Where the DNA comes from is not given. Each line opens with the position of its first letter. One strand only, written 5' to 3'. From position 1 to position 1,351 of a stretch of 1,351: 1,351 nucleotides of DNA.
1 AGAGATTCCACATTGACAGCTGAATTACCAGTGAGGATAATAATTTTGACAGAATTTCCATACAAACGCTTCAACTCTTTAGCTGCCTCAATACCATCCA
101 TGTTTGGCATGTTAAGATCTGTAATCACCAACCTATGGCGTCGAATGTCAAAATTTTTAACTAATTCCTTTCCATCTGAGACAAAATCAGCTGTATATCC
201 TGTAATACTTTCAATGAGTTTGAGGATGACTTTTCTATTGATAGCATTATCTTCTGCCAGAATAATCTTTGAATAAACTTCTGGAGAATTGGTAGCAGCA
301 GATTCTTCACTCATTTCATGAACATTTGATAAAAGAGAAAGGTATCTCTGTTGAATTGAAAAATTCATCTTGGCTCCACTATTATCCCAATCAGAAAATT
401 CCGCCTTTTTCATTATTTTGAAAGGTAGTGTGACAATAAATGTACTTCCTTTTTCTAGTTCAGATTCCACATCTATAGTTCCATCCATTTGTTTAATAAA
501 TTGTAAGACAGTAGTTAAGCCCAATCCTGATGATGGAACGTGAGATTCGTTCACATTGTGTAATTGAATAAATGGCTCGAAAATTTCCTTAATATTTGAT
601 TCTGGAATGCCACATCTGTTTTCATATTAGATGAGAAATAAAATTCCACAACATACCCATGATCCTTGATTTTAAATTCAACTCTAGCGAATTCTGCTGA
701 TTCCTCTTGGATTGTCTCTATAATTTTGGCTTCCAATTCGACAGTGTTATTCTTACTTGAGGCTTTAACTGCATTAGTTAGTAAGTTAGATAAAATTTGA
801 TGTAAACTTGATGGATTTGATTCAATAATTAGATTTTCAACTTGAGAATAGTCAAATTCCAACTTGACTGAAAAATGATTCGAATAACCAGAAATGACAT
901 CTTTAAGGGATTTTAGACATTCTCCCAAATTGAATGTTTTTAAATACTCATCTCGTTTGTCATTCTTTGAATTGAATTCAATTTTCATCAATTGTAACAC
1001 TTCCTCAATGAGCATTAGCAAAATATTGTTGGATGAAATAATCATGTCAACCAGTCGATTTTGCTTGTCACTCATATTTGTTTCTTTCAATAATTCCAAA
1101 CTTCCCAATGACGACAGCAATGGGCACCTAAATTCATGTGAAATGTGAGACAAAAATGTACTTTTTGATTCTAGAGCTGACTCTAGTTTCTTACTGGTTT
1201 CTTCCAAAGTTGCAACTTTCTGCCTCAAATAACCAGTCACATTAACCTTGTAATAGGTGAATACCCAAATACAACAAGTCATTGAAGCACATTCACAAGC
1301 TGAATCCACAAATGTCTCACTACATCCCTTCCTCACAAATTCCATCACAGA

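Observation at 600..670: A 41-nt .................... intron splits the G1 ATP-binding box, so the gene is eukaryotic and spliced, not a frameshifted bacterial kinase.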

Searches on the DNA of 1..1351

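Call 38: search_rna_families(source=window, threshold=evalue, max_evalue=1)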
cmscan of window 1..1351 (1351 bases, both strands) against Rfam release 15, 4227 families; matches with E-value up to 1: 1.
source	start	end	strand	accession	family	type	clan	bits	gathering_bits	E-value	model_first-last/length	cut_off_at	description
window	1006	1080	+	RF04053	mir-95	Gene; miRNA;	-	21.4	67.5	0.36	1-79/79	no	mir-95 microRNA precursor family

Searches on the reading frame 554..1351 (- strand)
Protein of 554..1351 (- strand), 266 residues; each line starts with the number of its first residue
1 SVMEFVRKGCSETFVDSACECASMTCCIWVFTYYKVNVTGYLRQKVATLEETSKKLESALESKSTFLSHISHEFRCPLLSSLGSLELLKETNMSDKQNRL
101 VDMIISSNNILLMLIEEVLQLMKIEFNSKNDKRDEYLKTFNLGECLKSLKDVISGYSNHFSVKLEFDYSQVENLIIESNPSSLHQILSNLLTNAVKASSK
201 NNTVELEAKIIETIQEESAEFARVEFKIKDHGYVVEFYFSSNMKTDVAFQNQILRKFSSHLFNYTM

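Call 4: search_protein_families(library=pfam, proteins=[window:554-1351:-], max_evalue=0.01)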
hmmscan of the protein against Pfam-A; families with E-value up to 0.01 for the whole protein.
seq(266 aa): 2 families
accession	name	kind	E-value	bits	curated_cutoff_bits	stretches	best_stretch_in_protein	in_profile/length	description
PF00512.31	HisKA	-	2e-12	47.4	26.9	1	62-125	1-64/66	His Kinase A (phospho-acceptor) domain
PF02518.31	HATPase_c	-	1.6e-05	25.7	26.4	1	180-232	3-46/111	Histidine kinase-, DNA gyrase B-, and HSP90-like ATPase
